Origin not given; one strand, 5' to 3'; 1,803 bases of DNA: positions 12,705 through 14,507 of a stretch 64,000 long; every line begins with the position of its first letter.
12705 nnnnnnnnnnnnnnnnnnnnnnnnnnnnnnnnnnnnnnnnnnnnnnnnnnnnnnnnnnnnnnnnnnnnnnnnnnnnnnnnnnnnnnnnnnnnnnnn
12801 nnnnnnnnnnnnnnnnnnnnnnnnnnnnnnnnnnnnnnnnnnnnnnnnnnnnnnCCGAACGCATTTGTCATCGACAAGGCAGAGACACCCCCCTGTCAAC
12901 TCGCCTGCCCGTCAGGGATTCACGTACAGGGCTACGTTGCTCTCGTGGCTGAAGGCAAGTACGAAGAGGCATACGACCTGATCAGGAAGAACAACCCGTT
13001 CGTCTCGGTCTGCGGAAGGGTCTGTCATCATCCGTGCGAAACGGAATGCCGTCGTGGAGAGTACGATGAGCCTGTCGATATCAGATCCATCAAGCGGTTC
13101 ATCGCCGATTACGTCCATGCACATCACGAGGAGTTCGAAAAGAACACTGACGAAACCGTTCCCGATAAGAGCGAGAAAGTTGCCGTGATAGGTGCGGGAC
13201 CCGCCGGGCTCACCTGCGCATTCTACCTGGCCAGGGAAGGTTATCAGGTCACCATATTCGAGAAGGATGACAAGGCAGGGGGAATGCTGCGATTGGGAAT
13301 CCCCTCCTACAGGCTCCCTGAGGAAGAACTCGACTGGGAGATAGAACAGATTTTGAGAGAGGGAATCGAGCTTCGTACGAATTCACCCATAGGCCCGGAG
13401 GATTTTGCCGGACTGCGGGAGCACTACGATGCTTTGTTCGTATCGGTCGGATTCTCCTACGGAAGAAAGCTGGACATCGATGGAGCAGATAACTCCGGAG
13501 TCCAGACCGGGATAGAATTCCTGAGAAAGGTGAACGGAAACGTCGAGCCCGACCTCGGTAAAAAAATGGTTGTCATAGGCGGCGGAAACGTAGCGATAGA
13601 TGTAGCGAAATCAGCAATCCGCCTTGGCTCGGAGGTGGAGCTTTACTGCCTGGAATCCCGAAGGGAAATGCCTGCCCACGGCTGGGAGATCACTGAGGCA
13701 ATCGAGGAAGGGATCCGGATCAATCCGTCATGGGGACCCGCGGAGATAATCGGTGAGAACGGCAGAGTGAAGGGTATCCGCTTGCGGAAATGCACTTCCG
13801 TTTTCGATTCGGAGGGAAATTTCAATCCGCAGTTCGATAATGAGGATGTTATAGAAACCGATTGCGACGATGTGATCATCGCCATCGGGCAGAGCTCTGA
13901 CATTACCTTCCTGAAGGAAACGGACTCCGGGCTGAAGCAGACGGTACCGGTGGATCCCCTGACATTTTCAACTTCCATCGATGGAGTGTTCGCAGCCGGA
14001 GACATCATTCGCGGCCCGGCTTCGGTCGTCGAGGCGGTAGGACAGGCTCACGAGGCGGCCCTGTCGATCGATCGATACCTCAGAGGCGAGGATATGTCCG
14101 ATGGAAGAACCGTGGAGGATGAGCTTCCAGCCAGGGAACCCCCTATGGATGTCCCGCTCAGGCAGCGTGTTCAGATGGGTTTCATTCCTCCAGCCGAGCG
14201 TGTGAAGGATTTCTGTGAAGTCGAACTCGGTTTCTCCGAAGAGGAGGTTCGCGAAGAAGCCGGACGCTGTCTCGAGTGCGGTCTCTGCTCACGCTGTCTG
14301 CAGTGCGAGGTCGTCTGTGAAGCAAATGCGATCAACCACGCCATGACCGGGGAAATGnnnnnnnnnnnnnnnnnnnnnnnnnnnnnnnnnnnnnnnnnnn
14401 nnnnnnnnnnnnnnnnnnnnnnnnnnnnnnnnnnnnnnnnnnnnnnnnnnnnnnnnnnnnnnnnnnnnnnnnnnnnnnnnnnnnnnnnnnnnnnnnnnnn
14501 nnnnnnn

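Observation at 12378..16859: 1493-aa HdrA-GltD-HdrA triple-module fusion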

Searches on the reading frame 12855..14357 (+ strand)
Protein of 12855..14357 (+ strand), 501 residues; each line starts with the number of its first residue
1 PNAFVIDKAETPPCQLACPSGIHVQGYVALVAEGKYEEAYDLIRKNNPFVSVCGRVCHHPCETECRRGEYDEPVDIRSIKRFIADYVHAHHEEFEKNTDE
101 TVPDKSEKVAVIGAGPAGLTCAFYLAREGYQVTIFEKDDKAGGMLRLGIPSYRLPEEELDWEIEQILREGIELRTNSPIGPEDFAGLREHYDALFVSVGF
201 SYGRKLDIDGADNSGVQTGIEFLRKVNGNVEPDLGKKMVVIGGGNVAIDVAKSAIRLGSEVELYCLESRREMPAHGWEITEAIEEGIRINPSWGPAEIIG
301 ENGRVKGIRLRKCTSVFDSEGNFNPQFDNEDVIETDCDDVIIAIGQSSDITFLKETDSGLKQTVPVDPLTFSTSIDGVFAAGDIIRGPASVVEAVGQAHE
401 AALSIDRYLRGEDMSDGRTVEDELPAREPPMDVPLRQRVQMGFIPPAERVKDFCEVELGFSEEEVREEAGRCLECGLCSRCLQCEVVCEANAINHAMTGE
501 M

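Call 33: search_solved_structures(query=window:12855-14357:+, max_evalue=1e-20, show_alignments=5)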
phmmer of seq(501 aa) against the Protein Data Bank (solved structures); distinct sequences matched with E-value up to 1e-20: 12.
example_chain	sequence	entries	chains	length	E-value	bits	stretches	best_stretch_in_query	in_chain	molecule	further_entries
9bov_A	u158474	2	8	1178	6.5e-103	348.1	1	12-487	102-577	Molybdopterin oxidoreductase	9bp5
9n5u_A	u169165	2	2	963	3.5e-99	335.8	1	13-412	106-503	NfnA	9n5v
8oh5_C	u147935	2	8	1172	1.1e-94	321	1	12-487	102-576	Formate dehydrogenase-O, major subunit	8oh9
5jca_L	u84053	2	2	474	8.3e-77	262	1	10-412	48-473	NADH-dependent Ferredoxin:NADP Oxidoreductase (NfnI) subunit alpha | NADH-dependent Ferredoxin:NADP Oxidoreductase subunit alpha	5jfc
5vj7_A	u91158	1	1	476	1e-72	248.5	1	10-410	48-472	Oxidoreductase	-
4ylf_B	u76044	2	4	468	1.1e-70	241.8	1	11-412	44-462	Dihydropyrimidine dehydrogenase subunit A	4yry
6s6s_G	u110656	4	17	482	3e-50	174.4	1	12-411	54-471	Glutamate synthase [NADPH] small chain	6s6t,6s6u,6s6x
2vdc_G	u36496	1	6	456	6.4e-48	166.7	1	12-411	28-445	GLUTAMATE SYNTHASE [NADPH] SMALL CHAIN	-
7mfm_I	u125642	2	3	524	5.1e-47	163.7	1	18-257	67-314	Glutamate synthase (NADPH) small chain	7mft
1gt8_A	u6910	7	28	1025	2.4e-38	135.1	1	9-433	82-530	DIHYDROPYRIMIDINE DEHYDROGENASE | Dihydropyrimidine dehydrogenase [NADP(+)]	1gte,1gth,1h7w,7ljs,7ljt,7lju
7m31_A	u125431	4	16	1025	2.5e-38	135.1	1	9-433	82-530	Dihydropyrimidine dehydrogenase [NADP(+)]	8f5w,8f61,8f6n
1h7x_A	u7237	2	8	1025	2.5e-38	135.1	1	9-433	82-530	DIHYDROPYRIMIDINE DEHYDROGENASE | Dihydropyrimidine dehydrogenase [NADP(+)]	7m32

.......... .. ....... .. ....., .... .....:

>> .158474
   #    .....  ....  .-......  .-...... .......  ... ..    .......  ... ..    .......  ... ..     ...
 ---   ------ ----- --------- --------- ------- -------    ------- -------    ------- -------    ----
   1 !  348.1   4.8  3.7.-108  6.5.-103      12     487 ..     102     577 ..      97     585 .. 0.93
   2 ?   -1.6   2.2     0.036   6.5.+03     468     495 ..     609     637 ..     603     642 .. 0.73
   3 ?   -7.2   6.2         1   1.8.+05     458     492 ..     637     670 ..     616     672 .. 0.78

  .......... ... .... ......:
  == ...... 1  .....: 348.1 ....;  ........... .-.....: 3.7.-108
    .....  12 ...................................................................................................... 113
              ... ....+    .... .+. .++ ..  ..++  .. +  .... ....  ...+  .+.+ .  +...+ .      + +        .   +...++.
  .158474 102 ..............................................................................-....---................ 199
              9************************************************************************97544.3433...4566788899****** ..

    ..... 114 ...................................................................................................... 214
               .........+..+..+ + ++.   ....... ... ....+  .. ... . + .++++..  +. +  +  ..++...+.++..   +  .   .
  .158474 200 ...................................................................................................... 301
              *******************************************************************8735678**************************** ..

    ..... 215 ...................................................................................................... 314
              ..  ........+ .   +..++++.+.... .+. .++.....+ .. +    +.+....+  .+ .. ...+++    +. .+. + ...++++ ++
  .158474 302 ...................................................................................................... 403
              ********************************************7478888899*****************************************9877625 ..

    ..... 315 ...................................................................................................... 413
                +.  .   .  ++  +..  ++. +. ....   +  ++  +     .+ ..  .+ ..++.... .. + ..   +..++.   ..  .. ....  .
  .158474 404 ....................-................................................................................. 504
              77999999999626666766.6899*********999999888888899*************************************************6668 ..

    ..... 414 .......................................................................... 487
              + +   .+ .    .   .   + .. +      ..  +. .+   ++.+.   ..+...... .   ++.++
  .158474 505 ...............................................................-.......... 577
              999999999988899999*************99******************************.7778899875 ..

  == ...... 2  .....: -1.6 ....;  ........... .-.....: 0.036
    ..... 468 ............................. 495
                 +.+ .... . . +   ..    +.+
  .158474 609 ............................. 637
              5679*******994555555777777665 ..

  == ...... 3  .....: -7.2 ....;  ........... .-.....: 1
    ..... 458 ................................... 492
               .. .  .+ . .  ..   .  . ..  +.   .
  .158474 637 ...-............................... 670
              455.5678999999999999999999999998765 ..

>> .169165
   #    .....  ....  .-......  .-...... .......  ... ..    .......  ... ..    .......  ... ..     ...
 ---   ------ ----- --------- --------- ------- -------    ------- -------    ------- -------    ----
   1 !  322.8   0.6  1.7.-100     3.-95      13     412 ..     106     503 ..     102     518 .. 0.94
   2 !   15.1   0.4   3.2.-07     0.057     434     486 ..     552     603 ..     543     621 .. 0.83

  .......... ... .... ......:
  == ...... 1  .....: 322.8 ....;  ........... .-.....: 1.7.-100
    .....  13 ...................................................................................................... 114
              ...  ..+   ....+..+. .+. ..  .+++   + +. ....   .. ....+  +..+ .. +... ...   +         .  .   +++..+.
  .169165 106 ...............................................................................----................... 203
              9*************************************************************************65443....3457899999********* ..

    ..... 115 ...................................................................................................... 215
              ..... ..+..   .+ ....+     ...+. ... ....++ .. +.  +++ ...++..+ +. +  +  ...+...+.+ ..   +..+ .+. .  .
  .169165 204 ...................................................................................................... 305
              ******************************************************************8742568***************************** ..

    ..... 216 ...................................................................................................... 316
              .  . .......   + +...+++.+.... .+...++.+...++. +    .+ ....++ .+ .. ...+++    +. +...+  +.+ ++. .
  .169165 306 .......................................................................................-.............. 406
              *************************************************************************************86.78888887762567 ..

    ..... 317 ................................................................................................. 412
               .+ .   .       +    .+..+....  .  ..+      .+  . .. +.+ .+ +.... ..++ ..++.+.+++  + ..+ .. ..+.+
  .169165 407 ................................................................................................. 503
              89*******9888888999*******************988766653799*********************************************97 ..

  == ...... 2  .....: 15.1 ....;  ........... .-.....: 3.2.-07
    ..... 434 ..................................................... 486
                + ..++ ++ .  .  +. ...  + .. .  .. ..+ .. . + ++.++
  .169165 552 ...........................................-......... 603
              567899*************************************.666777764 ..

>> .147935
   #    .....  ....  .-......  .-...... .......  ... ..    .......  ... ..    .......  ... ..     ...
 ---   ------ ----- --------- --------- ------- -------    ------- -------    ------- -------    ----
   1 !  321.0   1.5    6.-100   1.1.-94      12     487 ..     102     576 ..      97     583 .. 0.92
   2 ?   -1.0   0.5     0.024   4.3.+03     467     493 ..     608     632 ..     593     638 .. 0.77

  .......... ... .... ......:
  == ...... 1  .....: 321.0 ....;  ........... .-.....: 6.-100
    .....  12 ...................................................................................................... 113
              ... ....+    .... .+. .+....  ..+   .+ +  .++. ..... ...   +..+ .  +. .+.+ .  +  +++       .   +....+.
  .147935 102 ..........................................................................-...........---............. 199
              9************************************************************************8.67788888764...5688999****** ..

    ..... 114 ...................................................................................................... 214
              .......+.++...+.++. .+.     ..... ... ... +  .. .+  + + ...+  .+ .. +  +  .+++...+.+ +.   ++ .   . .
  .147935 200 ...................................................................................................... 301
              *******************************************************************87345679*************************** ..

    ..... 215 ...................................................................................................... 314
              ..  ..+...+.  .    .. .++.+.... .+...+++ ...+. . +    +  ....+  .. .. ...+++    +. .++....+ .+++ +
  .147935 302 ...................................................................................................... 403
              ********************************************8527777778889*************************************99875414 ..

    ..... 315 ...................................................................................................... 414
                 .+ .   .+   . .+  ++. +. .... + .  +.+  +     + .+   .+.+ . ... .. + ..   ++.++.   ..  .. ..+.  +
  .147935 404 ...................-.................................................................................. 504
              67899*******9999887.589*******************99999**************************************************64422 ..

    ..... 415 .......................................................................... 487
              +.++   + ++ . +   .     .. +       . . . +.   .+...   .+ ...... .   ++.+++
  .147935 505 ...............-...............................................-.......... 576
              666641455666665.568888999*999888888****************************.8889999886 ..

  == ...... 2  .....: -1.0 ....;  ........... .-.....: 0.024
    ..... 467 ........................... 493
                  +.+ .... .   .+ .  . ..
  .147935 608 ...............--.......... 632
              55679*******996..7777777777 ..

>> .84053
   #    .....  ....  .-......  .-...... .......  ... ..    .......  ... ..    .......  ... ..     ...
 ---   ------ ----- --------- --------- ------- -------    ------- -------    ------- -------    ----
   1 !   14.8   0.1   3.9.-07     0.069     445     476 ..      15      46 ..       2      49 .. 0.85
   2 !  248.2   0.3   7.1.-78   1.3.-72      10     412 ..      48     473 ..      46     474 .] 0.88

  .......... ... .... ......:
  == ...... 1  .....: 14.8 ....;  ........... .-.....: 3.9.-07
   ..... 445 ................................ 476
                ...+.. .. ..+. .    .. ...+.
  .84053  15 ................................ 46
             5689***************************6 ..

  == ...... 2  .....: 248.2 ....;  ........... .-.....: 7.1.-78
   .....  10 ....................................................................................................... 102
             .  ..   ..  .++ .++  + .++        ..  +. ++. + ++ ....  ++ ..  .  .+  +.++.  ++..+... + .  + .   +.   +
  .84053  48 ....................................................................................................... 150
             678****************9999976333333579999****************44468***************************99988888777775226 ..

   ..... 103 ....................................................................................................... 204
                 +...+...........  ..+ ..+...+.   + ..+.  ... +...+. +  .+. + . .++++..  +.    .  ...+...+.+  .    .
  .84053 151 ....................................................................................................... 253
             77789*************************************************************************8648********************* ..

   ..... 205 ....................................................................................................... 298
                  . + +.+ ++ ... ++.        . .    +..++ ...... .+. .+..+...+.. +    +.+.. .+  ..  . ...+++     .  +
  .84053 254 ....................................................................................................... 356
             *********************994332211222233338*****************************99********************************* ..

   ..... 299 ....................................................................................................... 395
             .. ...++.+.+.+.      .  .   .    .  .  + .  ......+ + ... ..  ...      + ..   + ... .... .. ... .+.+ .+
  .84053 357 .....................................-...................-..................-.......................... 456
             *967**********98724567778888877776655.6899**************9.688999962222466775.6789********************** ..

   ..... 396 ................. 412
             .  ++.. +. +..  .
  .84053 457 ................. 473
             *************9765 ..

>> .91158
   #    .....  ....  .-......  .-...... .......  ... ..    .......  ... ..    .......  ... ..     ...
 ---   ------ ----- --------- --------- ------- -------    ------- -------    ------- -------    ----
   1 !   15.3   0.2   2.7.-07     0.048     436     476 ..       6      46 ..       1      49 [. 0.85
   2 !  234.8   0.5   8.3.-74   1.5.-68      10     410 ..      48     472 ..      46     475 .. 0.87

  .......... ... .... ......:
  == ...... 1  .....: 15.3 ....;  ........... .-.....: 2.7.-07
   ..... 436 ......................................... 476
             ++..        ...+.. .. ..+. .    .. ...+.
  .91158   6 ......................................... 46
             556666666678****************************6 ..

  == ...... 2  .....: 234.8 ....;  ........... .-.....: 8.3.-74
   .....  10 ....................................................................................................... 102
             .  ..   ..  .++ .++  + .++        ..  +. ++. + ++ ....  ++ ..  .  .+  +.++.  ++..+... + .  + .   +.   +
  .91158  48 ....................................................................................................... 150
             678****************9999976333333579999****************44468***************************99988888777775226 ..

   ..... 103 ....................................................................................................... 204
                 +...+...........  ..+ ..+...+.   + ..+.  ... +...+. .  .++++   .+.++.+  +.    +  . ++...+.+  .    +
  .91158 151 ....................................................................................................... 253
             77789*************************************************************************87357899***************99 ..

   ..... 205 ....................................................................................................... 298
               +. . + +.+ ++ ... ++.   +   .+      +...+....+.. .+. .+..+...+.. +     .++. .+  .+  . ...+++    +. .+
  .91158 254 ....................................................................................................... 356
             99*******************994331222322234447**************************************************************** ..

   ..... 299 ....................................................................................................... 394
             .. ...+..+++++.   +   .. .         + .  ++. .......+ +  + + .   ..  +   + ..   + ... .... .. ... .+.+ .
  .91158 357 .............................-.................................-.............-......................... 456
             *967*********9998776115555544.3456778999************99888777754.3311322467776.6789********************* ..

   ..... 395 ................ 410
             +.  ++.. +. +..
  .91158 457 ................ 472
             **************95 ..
